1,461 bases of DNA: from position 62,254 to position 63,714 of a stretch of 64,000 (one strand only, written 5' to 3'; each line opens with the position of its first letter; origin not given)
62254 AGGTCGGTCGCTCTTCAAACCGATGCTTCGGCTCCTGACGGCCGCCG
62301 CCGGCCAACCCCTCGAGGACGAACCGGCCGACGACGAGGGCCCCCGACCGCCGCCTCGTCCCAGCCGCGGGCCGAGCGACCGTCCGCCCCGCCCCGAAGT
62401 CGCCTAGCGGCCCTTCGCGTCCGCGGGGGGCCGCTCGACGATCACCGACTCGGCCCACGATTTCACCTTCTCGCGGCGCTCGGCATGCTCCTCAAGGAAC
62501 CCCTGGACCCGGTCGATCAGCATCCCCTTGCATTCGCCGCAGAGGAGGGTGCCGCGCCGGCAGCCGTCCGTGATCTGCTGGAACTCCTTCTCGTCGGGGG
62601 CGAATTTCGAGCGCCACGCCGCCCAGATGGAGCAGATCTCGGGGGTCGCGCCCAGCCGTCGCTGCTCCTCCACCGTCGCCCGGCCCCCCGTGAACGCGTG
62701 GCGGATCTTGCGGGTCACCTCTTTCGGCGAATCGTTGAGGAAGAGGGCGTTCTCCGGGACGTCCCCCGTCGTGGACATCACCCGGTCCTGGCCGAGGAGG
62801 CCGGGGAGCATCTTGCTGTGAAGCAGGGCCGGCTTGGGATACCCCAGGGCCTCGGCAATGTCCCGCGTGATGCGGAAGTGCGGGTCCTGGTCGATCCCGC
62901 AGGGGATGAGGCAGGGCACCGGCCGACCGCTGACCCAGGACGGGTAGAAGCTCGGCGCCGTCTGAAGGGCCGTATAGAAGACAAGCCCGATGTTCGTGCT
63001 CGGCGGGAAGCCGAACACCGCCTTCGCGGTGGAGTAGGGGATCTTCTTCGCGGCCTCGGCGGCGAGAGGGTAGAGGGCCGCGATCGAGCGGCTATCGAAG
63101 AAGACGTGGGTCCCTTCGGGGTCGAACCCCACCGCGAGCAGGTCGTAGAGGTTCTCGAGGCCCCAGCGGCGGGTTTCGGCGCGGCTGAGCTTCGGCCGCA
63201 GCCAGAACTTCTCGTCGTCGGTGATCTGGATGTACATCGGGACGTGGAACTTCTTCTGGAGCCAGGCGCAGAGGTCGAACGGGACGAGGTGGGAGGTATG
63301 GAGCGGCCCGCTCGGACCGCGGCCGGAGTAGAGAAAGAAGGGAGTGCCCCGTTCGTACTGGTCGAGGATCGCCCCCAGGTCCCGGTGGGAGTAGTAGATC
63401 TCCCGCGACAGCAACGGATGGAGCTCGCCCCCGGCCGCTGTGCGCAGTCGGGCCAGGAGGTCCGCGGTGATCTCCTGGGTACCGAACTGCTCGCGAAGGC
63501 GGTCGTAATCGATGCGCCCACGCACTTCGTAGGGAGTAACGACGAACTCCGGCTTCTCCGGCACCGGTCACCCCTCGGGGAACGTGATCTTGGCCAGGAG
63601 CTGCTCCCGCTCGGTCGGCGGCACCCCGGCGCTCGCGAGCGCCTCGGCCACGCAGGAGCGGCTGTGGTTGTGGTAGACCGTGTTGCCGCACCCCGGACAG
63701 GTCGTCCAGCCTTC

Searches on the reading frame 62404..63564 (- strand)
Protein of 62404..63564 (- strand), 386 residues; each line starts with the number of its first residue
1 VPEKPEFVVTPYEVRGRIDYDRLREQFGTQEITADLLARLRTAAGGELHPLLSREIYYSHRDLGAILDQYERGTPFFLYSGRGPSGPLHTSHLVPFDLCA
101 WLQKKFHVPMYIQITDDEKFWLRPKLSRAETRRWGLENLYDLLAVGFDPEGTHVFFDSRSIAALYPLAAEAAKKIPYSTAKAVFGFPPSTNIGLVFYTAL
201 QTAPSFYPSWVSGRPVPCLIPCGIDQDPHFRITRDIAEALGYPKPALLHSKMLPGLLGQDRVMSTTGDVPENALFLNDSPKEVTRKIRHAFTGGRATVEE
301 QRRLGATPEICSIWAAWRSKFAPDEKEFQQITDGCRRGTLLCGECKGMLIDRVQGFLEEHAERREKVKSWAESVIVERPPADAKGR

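Call 15: search_protein_families(library=pfam, proteins=[window:62404-63564:-], max_evalue=0.001)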
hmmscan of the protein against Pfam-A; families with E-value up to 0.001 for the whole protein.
window:62404-63564:- (386 aa): 1 family
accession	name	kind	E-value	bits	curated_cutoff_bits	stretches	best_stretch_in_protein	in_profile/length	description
PF00579.31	tRNA-synt_1b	-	1.3e-25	90.8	21.1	1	74-357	4-291/292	tRNA synthetases class I (W and Y)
